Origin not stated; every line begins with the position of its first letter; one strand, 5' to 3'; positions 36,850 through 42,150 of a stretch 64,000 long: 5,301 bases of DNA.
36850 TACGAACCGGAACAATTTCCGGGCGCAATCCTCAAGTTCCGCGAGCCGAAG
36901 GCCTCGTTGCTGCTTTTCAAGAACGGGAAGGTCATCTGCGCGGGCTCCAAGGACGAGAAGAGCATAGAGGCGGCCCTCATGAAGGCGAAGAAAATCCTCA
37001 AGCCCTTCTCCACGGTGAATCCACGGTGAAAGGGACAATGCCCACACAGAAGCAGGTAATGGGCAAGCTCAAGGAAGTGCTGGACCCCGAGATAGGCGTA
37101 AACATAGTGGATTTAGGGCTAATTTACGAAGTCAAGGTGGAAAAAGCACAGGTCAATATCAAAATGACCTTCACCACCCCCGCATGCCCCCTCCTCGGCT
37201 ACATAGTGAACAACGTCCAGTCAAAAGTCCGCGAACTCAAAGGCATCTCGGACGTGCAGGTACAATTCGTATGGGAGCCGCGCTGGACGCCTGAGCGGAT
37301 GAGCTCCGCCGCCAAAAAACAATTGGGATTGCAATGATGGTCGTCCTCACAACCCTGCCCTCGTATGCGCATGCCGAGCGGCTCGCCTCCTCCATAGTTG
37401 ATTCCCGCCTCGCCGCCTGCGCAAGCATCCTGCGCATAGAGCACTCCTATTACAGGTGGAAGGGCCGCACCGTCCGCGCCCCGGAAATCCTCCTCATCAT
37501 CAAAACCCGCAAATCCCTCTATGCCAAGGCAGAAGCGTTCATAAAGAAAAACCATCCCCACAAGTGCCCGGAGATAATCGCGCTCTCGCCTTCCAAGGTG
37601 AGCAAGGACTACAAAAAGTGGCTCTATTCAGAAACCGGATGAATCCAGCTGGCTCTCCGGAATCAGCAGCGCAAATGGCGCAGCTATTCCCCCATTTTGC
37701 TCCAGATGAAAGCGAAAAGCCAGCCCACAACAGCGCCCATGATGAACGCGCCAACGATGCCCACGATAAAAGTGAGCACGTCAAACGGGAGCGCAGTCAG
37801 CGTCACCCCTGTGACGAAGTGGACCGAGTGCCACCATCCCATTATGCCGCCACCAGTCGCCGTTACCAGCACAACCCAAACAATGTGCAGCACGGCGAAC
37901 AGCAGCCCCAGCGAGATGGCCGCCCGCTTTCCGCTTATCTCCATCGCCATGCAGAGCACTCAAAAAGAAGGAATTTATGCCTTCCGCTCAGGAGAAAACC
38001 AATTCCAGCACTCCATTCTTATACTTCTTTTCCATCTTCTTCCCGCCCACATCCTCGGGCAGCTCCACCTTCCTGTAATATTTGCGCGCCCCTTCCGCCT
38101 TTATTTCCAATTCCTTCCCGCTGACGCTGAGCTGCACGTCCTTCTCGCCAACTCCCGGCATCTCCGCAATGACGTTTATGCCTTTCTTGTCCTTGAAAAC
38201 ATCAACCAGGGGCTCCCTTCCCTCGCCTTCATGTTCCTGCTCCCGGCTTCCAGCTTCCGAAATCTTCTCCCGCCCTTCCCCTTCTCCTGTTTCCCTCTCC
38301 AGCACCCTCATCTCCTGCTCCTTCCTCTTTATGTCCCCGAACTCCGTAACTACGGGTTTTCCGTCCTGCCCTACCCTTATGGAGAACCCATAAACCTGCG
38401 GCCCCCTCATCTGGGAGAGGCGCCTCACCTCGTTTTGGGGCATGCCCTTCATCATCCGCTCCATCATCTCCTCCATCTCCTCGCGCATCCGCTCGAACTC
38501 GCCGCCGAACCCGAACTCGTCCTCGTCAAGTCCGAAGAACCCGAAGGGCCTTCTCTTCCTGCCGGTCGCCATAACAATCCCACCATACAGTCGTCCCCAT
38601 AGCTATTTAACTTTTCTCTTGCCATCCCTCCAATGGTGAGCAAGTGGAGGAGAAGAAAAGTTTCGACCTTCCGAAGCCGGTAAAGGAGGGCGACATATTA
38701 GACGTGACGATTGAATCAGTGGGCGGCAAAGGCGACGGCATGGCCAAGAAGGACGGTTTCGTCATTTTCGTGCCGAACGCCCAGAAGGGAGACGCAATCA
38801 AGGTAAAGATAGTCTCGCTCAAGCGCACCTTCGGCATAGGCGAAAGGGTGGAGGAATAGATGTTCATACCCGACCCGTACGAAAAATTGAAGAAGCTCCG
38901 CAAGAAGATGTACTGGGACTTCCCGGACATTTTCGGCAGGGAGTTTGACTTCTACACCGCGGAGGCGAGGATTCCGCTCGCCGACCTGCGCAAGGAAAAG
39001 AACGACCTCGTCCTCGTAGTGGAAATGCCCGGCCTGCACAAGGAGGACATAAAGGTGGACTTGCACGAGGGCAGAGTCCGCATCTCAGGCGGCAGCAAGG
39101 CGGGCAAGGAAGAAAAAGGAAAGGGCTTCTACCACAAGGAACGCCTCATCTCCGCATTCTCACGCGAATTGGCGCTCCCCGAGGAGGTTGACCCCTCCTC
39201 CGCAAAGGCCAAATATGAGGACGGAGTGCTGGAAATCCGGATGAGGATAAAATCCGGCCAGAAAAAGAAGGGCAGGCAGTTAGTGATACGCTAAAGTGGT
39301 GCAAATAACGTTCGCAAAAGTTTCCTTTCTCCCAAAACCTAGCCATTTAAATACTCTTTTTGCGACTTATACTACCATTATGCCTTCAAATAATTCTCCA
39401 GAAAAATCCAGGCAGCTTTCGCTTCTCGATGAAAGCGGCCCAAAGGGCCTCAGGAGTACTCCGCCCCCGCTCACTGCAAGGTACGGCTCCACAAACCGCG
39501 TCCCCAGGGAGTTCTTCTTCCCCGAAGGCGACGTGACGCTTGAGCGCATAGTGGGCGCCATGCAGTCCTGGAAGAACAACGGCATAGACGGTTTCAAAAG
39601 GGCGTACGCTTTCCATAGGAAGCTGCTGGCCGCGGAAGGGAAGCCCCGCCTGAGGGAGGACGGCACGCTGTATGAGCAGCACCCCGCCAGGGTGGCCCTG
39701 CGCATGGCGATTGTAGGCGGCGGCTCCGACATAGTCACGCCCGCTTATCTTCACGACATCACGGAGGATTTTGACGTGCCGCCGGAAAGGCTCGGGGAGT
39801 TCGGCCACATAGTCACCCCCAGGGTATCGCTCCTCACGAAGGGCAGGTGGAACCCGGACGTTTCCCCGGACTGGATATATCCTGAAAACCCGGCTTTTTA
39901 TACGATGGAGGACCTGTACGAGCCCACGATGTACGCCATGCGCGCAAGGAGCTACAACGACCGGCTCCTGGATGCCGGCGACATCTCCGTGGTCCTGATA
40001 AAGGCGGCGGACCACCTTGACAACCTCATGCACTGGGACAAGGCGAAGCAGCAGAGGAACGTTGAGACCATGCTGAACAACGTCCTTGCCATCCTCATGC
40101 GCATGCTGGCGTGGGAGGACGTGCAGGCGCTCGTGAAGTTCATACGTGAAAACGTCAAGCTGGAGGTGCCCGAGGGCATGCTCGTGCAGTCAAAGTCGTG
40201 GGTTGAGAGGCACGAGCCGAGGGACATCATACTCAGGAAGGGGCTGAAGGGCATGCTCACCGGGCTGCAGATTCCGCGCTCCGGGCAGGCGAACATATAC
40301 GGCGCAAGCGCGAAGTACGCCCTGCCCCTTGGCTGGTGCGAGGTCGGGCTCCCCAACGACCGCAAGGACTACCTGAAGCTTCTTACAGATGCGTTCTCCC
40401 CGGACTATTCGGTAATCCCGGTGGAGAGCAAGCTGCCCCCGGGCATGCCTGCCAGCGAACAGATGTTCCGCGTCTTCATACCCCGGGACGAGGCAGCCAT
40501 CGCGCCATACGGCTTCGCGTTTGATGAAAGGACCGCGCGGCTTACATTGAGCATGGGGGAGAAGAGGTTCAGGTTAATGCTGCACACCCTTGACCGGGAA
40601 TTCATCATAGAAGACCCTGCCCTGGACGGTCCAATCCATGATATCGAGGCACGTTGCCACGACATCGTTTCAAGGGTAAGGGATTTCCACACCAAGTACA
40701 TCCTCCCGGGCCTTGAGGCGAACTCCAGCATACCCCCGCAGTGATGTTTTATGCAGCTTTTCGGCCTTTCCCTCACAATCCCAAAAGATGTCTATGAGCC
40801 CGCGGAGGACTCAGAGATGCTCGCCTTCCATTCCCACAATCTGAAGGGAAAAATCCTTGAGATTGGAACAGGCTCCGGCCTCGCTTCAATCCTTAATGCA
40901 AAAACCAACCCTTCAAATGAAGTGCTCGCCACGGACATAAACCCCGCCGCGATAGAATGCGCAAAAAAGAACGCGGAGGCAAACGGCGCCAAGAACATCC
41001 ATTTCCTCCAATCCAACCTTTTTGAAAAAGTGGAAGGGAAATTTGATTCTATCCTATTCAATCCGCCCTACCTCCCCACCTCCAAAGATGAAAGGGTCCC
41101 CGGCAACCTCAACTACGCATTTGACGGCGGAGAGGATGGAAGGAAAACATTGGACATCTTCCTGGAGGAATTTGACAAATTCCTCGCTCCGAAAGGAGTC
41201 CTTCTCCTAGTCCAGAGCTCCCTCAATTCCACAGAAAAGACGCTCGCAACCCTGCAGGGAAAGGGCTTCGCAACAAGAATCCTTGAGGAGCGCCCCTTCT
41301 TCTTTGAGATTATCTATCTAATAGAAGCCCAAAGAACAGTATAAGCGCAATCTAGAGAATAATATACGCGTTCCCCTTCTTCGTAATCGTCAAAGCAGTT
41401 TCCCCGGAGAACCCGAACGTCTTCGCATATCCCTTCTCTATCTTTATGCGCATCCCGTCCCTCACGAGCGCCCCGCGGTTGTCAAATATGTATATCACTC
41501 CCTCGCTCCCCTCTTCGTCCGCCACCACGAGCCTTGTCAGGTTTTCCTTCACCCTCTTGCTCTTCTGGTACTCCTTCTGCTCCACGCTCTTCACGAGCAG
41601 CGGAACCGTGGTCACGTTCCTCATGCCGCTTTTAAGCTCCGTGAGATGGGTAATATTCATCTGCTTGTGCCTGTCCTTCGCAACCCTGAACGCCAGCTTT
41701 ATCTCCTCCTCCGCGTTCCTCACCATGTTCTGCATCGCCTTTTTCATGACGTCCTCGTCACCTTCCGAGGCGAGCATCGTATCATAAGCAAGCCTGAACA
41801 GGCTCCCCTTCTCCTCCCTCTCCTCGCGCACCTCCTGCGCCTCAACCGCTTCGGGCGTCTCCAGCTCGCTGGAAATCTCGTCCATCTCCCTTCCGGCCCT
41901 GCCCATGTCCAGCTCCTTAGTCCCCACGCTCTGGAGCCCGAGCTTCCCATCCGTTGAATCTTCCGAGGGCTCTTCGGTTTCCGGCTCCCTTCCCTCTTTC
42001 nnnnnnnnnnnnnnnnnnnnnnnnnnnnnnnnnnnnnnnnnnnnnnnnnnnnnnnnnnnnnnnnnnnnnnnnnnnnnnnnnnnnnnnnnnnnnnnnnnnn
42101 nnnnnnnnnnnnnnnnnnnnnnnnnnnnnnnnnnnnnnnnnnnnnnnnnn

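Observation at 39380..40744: RelA/SpoT-type HD hydrolase homologue in an archaeon, fused to an uncharacterised roughly 300-aa C-terminal domain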

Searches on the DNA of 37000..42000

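Call 69: search_rna_families(source=window, start=37000, end=42000, threshold=evalue, max_evalue=1)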
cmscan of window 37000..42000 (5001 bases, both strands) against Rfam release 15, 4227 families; matches with E-value up to 1: 0.
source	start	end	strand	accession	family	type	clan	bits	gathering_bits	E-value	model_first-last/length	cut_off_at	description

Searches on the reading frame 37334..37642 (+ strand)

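Call 14: search_protein_families(library=pfam, proteins=[window:37334-37642:+], max_evalue=0.001)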
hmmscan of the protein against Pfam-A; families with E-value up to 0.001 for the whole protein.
window:37334-37642:+ (102 aa): 1 family
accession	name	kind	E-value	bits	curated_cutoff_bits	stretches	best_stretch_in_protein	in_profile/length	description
PF03091.20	CutA1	-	4.1e-30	103.9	22.4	1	2-99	1-98/99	CutA1 divalent ion tolerance protein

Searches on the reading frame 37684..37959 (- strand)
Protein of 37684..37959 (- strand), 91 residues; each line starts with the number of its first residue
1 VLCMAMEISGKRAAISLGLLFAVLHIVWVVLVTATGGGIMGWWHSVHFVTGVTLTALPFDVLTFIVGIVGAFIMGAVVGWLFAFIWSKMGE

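Call 14: search_protein_families(library=pfam, proteins=[window:37684-37959:-], max_evalue=0.001)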
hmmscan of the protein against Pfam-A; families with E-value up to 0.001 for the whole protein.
window:37684-37959:- (91 aa): 1 family
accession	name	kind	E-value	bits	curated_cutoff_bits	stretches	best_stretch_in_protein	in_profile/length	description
PF18926.5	DUF5676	-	0.0004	21.7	27.6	1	11-86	3-79/82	2TM family of unknown function (DUF5676)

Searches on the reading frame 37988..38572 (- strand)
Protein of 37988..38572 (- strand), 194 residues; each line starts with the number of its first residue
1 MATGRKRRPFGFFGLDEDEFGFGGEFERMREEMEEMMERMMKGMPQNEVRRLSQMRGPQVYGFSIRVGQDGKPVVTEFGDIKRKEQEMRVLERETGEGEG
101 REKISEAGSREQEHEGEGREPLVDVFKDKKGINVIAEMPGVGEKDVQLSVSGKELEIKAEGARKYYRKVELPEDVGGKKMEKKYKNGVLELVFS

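Call 14: search_protein_families(library=pfam, proteins=[window:37988-38572:-], max_evalue=0.001)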
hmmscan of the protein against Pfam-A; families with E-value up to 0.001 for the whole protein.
window:37988-38572:- (194 aa): 2 families
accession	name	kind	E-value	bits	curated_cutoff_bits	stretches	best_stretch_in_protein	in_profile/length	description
PF00011.27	HSP20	-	1.4e-06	28.7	20.8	1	126-191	3-83/102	Hsp20/alpha crystallin family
PF17886.7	ArsA_HSP20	-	2.2e-06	27.6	22.5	1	131-193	3-63/63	HSP20-like domain found in ArsA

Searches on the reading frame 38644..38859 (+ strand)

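Call 14: search_protein_families(library=pfam, proteins=[window:38644-38859:+], max_evalue=0.001)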
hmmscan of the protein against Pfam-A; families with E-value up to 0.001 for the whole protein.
window:38644-38859:+ (71 aa): 1 family
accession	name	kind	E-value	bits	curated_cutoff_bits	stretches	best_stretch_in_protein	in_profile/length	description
PF01938.26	TRAM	-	5.4e-11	42.6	21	1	12-67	1-59/61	TRAM domain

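Call 73: search_protein_families(library=ncbifam, proteins=[window:38644-38859:+], max_evalue=0.001)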
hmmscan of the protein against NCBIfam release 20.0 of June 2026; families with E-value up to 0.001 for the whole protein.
window:38644-38859:+ (71 aa): 4 families
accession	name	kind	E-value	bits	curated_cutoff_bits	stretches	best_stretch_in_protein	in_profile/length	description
NF053605.1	PyTRAM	equivalog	7.5e-20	70.4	85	1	12-67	1-56/56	TRAM domain-containing RNA chaperone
NF008993.0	PRK12336.1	equivalog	3.5e-16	59.2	243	1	11-69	144-202/203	translation initiation factor IF-2 subunit beta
TIGR00479.1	rumA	equivalog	1.3e-05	24.2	183.55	1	29-67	4-42/432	23S rRNA (uracil(1939)-C(5))-methyltransferase RlmD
NF009639.0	PRK13168.1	equivalog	0.00014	20.9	458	1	14-67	12-65/446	23S rRNA (uracil(1939)-C(5))-methyltransferase RlmD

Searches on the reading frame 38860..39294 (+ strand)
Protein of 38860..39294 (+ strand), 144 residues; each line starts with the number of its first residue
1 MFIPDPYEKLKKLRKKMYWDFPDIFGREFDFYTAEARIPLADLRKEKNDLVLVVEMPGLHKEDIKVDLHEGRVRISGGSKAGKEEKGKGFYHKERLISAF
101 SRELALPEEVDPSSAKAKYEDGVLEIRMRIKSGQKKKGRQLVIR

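Call 14: search_protein_families(library=pfam, proteins=[window:38860-39294:+], max_evalue=0.001)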
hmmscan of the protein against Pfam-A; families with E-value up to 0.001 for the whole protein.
window:38860-39294:+ (144 aa): 2 families
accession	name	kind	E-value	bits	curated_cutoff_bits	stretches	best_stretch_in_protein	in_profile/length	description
PF00011.27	HSP20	-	3.5e-20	72.4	20.8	1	44-141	3-99/102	Hsp20/alpha crystallin family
PF17886.7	ArsA_HSP20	-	4e-06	26.7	22.5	1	49-128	3-63/63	HSP20-like domain found in ArsA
